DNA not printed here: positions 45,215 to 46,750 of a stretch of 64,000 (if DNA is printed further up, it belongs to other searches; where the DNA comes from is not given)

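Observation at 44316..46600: Nuclease-type OB-fold lipoprotein translationally coupled to a solitary beta-class DNA methyltransferase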

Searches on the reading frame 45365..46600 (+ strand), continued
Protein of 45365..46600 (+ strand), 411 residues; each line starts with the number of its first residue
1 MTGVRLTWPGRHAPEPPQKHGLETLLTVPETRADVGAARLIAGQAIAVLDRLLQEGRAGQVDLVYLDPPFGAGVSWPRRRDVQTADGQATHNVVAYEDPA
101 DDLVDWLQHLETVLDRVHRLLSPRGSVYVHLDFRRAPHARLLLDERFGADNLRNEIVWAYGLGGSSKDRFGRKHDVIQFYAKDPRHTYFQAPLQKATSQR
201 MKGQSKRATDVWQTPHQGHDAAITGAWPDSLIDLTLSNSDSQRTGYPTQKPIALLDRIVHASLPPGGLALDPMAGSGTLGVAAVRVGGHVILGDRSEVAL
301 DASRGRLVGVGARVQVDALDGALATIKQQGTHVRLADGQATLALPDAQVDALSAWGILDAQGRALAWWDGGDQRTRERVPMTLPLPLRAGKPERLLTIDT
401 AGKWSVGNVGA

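Call 15: find_encoding_contigs(protein=P0019, flank=10000, max_places=2)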
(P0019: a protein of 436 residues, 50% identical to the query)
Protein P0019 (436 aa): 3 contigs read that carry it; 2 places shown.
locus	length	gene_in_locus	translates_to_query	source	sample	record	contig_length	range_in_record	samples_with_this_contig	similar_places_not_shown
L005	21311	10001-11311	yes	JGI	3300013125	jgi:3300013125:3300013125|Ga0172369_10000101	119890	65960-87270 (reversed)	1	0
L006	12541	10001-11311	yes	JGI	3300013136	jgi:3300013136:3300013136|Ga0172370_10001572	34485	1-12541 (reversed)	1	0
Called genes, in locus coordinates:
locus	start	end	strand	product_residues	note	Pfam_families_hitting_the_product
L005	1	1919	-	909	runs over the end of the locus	PF13191:AAA_16, PF14938:SNAP (faint), PF07719:TPR_2 (faint), PF13181:TPR_8 (faint), PF00515:TPR_1 (faint), PF13374:TPR_10 (faint), PF17874:TPR_MalT, PF13424:TPR_12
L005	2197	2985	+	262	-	-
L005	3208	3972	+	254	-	-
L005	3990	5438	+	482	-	PF00535:Glycos_transf_2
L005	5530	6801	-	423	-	-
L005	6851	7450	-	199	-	PF07638:Sigma70_ECF, PF04542:Sigma70_r2, PF04545:Sigma70_r4, PF08281:Sigma70_r4_2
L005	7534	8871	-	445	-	PF05958:tRNA_U5-meth_tr (faint)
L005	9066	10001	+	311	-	-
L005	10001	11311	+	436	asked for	PF01555:N6_N4_Mtase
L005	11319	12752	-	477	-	PF01551:Peptidase_M23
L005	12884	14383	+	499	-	PF01921:tRNA-synt_1f (faint), PF01406:tRNA-synt_1e, PF09334:tRNA-synt_1g (weak), PF09190:DALR_2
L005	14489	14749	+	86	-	-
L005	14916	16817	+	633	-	PF01558:POR, PF01855:POR_N, PF02780:Transketolase_C (weak), PF17147:PFOR_II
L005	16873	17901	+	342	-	PF02775:TPP_enzyme_C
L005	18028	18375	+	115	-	PF02482:Ribosomal_S30AE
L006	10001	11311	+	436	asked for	PF01555:N6_N4_Mtase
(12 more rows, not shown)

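Call 20: search_solved_structures(query=window:45365-46600:+, max_evalue=0.001, show_alignments=2)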
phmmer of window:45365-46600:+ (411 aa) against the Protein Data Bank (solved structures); distinct sequences matched with E-value up to 0.001: 11.
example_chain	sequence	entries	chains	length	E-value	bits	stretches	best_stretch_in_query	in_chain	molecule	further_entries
9c3u_A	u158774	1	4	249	9.5e-18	67.7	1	61-289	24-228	Methyltransferase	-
8urk_A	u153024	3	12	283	1.3e-17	67.3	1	61-290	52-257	Methyltransferase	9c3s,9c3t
1nw8_A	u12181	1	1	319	1e-13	54.5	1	100-298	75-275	MODIFICATION METHYLASE RSRI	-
1eg2_A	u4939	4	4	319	1.1e-13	54.4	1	100-298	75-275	MODIFICATION METHYLASE RSRI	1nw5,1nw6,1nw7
6pbd_A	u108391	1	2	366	3e-09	39.7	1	235-310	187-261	Modification methylase CcrMI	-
1g60_A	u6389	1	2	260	1.1e-07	34.5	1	104-294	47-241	Adenine-specific Methyltransferase MboIIA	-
5hfj_A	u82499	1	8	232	1.3e-05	27.8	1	240-289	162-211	Adenine specific DNA methyltransferase (DpnA)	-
5hek_A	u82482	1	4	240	1.4e-05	27.7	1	240-289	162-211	Adenine specific DNA methyltransferase (DpnA)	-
6k0w_B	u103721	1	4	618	1.9e-05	27.3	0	106-189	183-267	Adenine specific DNA methyltransferase (Mod)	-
7dsu_A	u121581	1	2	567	0.00015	24.2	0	55-152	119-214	Mbo45V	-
1ws6_A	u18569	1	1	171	0.00016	24.2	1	253-361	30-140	methyltransferase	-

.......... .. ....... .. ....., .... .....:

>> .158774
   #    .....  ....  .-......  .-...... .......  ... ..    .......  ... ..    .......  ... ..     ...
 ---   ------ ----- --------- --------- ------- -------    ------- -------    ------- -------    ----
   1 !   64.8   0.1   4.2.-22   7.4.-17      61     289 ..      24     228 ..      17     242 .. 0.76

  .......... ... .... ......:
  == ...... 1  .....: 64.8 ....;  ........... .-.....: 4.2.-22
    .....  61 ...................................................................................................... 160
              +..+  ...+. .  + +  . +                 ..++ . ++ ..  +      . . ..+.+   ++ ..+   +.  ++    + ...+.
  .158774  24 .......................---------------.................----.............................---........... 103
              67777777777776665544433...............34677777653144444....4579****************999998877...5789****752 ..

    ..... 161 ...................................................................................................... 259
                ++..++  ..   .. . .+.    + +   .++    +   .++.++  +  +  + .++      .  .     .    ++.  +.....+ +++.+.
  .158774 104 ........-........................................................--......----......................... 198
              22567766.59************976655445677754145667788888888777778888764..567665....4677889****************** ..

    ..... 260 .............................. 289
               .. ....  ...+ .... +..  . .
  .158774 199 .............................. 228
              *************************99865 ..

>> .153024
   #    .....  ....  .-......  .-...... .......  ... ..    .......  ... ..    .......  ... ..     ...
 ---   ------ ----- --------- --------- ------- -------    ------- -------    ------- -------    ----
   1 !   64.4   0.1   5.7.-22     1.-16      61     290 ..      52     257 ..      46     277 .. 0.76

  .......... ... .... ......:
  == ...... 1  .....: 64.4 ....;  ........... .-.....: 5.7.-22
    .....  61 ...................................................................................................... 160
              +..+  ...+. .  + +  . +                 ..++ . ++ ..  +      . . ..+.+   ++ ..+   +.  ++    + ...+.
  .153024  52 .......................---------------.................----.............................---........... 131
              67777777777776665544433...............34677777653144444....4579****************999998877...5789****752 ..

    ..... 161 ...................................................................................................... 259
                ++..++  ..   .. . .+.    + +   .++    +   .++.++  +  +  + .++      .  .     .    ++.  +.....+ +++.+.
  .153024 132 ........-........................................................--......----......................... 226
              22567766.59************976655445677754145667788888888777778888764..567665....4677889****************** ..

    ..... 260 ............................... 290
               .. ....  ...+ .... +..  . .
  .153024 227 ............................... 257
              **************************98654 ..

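Call 27: find_related_loci(query=A2, collection=genome_contigs, flank=6000)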
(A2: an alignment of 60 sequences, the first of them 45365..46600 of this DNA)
Query A2 (411 aa) in genome_contigs; peptide patterns used: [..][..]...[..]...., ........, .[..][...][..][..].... (x = any residue, [..] = any of these).
600 stretches matched a pattern (row limit reached: there are more); 538 encode a relative of the query (tblastn E <= 1e-3); the best 80 are kept; 80 distinct loci.
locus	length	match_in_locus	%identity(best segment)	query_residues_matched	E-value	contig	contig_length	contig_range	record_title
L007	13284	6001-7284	44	4-392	1e-93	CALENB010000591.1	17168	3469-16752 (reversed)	MAG TPA_asm: uncultured Myxococcales bacterium isolate ERR2206774_bin.79_CONCOCT_v1.1_MAG genome assembly, contig: ERZ88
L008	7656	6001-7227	44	1-385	7e-91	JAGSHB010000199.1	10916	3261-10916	MAG: Myxococcales bacterium isolate GY13CH_bin.24 k141_245039_length_10916_cov_14.0000, whole genome shotgun sequence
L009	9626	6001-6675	44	60-309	9e-53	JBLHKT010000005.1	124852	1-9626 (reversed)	MAG: Phycisphaerales bacterium isolate 3300054698_155 Ga0535670_0000093, whole genome shotgun sequence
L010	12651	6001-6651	41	60-308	7e-50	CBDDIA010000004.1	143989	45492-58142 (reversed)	MAG: Phycisphaerales bacterium isolate c7069bff-05d5-4e62-a3ea-b3637d8d6532 genome assembly, contig: contig_4, whole gen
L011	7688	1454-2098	41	57-322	9e-48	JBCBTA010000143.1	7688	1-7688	MAG: Planctomycetota bacterium isolate J06638_36 k141_584898_length_7688_cov_17.0000, whole genome shotgun sequence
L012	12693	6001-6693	41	60-311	3e-47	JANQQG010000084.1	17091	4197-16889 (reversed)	MAG: Phycisphaerales bacterium isolate IP29b_bin.20 k99_1064735, whole genome shotgun sequence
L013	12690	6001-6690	39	58-307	9e-47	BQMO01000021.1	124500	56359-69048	MAG: Phycisphaerae bacterium HBSAPP03 DNA, sequence21, whole genome shotgun sequence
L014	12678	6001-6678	40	60-307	1e-46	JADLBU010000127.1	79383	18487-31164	MAG: Phycisphaerales bacterium isolate SJ192 c_000001850255, whole genome shotgun sequence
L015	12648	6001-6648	38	60-307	3e-46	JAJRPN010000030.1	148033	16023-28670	MAG: Planctomycetota bacterium isolate Dive100_bin1.59 k141_871498, whole genome shotgun sequence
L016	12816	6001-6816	40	40-307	2e-45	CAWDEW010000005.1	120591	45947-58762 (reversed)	MAG: uncultured Chloroflexia bacterium isolate MFD05942.bin.1.468 genome assembly, contig: contig_20159, whole genome sh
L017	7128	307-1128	35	49-307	9e-45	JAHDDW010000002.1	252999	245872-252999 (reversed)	MAG: Acidimicrobiales bacterium isolate MAG-167 RZ_86, whole genome shotgun sequence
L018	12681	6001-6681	41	59-307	2e-44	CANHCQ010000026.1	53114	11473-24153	MAG: Phycisphaerales bacterium isolate RE-18aug17-265 genome assembly, contig: RE-18aug17-C628, whole genome shotgun seq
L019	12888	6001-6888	35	60-356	5e-44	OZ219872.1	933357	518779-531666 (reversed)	MAG: Dehalococcoidia bacterium isolate adc01b0e-c114-4b94-a05b-fd73c1a39460 genome assembly, chromosome: 6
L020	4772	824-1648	36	32-307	7e-44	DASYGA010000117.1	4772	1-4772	MAG TPA_asm: Steroidobacteraceae bacterium isolate SMAG_U4201 k141_1936354, whole genome shotgun sequence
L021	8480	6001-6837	35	40-323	9e-44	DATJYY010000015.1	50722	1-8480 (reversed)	MAG TPA_asm: Solirubrobacteraceae bacterium isolate SMAG_U15164 k141_374360, whole genome shotgun sequence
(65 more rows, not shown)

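Call 40: predict_structure(alignment_id=A2)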
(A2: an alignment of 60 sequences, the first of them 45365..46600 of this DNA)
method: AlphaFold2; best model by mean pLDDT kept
length: 411 residues; sequences in the alignment: 60
mean_pLDDT: 89.3   pTM: 0.90
mean pLDDT of the five models: 89.3, 88.7, 88.3, 87.4, 86.7
residues with pLDDT >= 90: 293; 70-90: 69; 50-70: 32; < 50: 17
segments of 3 or more residues with pLDDT < 50: 209-212, 225-234
pLDDT, mean of each block of 10 residues (from residue 1): 83 97 98 98 98 99 96 91 92 91 93 98 98 93 97 89 58 85 97 74 68 62 48 55 84 91 98 97 98 98 98 98 95 93 91 96 97 90 89 97 94 70
secondary structure, 60 per line:
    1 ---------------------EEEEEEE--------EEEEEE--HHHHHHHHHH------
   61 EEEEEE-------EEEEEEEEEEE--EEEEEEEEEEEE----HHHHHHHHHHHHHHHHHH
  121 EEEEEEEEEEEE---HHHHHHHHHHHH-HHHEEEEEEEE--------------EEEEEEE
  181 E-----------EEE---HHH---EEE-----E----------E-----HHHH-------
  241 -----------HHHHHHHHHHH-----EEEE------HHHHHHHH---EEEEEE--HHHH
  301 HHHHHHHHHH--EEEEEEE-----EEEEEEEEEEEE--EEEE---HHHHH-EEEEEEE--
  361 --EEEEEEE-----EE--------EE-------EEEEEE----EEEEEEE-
elements in order: E22-28 E37-42 H45-54 E61-66 E74-84 E87-98 H103-120 E121-132 H136-147 E152-159 E174-181 E193-195 E205-207 H230-233 H252-262 E268-271 H278-285 E289-294 H297-310 E313-319 E325-336 E339-342 H346-350 E352-358 E363-369 E394-399 E404-410

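Call 43: fold_search(model_id=the predicted structure, library=pdb)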
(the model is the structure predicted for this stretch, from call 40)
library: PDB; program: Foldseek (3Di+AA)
matches with E <= 10: 1338; with E <= 0.001: 59
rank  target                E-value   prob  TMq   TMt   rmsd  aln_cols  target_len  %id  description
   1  6k0w_C                2.1e-15  1.00  0.49  0.46  12.5       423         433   15  DNA methyltransferase in complex with sinefungin (released 2019-12-11)
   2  6k0w_D                3.0e-15  1.00  0.51  0.49   9.3       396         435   17  DNA methyltransferase in complex with sinefungin (released 2019-12-11)
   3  6k0w_A                9.6e-15  1.00  0.51  0.41  13.0       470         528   15  DNA methyltransferase in complex with sinefungin (released 2019-12-11)
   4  8urk_A                1.1e-14  1.00  0.47  0.75   5.6       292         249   23  Crystal structure of DNA N6-Adenine Methyltransferase M.BceJIV from Burkholderia cenocepacia in complex with duplex DN (released 2024-09-11)
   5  6k0w_B                1.4e-14  1.00  0.51  0.43  11.4       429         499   17  DNA methyltransferase in complex with sinefungin (released 2019-12-11)
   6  6pbd_A                1.9e-14  1.00  0.44  0.52  23.5       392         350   17  DNA N6-Adenine Methyltransferase CcrM In Complex with Double-Stranded DNA Oligonucleotide Containing Its Recognition S (released 2019-10-23)
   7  9c3s_A                5.6e-14  1.00  0.47  0.75   5.6       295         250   23  Crystal structure of DNA N6-Adenine Methyltransferase M.BceJIV from Burkholderia cenocepacia in complex with duplex DN (released 2024-09-11)
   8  8urk_D                6.2e-14  1.00  0.44  0.72   6.8       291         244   24  Crystal structure of DNA N6-Adenine Methyltransferase M.BceJIV from Burkholderia cenocepacia in complex with duplex DN (released 2024-09-11)
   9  6pbd_B                1.7e-13  1.00  0.44  0.54  22.3       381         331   16  DNA N6-Adenine Methyltransferase CcrM In Complex with Double-Stranded DNA Oligonucleotide Containing Its Recognition S (released 2019-10-23)
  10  1nw8                  2.9e-13  1.00  0.48  0.70   4.5       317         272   20  Structure of L72P mutant beta class N6-adenine DNA methyltransferase RsrI (released 2003-07-29)
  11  9c3u_A                3.0e-13  1.00  0.45  0.72   5.7       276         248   24  Crystal structure of DNA N6-Adenine Methyltransferase M.BceJIV from Burkholderia cenocepacia in complex with duplex DN (released 2024-09-11)
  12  7dsu_B                1.2e-12  1.00  0.49  0.48   8.5       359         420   15  Structure of Mod subunit of the Type III restriction-modification enzyme Mbo45V (released 2022-01-05)
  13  9c3s_D                1.3e-12  1.00  0.43  0.71   6.4       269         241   25  Crystal structure of DNA N6-Adenine Methyltransferase M.BceJIV from Burkholderia cenocepacia in complex with duplex DN (released 2024-09-11)
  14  4zcf_B                2.0e-12  1.00  0.46  0.32  10.8       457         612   13  Structural basis of asymmetric DNA methylation and ATP-triggered long-range diffusion by EcoP15I (released 2015-07-29)
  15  1eg2                  2.6e-12  1.00  0.47  0.69   4.6       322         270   18  CRYSTAL STRUCTURE OF RHODOBACTER SPHEROIDES (N6 ADENOSINE) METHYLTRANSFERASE (M.RSRI) (released 2000-10-18)
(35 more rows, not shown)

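Call 56: search_protein_families(library=padloc, proteins=[window:45365-46600:+], max_evalue=0.001)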
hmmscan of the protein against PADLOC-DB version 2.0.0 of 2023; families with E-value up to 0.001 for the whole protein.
window:45365-46600:+ (411 aa): 37 families (the best 25 are shown)
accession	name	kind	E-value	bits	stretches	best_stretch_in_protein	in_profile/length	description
PDLC03300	MTase_II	-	4.1e-45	152.1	1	58-318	28-286/302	Type II methyltransferase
PDLC03339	MTase_II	-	6.3e-33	112.1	2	57-184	19-138/399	Type II methyltransferase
PDLC03354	MTase_II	-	8.3e-33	112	2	39-202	62-225/425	Type II methyltransferase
PDLC03299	MTase_II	-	2.8e-26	90.7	1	32-293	9-243/296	Type II methyltransferase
PDLC03633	MTase_III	-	2.2e-25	87.4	1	23-312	62-358/616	Type III methyltransferase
PDLC03371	MTase_II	-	1.4e-24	85.1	1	39-307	12-252/260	Type II methyltransferase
PDLC03320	MTase_II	-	2e-23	81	1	57-291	48-258/289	Type II methyltransferase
PDLC03636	MTase_III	-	4.6e-21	73.2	2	34-200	43-192/575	Type III methyltransferase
PDLC03632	MTase_III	-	3.8e-18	62.9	2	38-200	163-336/983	Type III methyltransferase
PDLC03634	MTase_III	-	1.2e-16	58.8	1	6-203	60-272/621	Type III methyltransferase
PDLC03644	MTase_III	-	1.7e-16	58.1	1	37-186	38-191/542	Type III methyltransferase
PDLC03738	oMTase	-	3.8e-15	53.5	1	243-311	201-269/376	orphan methyltransferase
PDLC03327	MTase_II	-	1e-12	45.9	1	100-298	75-275/319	Type II methyltransferase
PDLC03216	MTase_II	-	3.3e-12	44.1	1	246-308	194-256/364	Type II methyltransferase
PDLC03265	MTase_II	-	3.6e-12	44.4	2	104-187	71-153/333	Type II methyltransferase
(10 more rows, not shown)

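Call 70: find_encoding_contigs(protein=P0044, flank=6000, max_places=1)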
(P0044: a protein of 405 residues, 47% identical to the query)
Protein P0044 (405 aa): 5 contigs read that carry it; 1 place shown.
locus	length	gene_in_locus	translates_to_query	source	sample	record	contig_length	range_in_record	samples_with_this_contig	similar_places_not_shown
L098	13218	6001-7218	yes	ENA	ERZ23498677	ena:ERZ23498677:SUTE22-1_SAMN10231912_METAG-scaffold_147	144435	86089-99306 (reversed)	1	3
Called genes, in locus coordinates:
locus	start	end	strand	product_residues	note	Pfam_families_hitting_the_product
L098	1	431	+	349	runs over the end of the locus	-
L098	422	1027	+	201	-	PF00535:Glycos_transf_2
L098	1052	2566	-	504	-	-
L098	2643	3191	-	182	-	PF07638:Sigma70_ECF (weak), PF04542:Sigma70_r2, PF08281:Sigma70_r4_2, PF04545:Sigma70_r4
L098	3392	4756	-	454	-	-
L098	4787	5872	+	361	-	-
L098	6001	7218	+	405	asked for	PF01555:N6_N4_Mtase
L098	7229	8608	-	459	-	PF01551:Peptidase_M23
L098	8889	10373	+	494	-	PF01406:tRNA-synt_1e, PF01921:tRNA-synt_1f (faint), PF09334:tRNA-synt_1g (weak), PF09190:DALR_2, PF23493:CysS_C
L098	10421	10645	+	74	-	-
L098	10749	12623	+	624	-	PF01558:POR, PF01855:POR_N, PF02780:Transketolase_C (weak), PF17147:PFOR_II (weak)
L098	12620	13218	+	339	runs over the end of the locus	PF02775:TPP_enzyme_C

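Call 71: find_encoding_contigs(protein=P0041, flank=6000, max_places=1)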
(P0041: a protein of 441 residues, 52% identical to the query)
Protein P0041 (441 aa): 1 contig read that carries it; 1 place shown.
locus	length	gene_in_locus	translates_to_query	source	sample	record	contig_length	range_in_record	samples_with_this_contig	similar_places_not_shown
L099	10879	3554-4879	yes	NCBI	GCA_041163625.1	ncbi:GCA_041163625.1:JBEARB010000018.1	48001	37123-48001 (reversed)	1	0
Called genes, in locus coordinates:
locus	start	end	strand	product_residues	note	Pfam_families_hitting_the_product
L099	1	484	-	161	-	?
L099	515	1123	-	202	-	PF07638:Sigma70_ECF, PF04542:Sigma70_r2, PF08281:Sigma70_r4_2, PF04545:Sigma70_r4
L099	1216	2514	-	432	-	PF01938:TRAM, PF05958:tRNA_U5-meth_tr (faint)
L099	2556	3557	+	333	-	-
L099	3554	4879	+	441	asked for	PF03602:Cons_hypoth95 (faint), PF01555:N6_N4_Mtase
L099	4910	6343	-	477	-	PF01551:Peptidase_M23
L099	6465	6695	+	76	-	-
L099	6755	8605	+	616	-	PF01558:POR, PF01855:POR_N, PF02780:Transketolase_C (weak), PF17147:PFOR_II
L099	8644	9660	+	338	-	PF02775:TPP_enzyme_C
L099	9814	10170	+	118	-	PF02482:Ribosomal_S30AE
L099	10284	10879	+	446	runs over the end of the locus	-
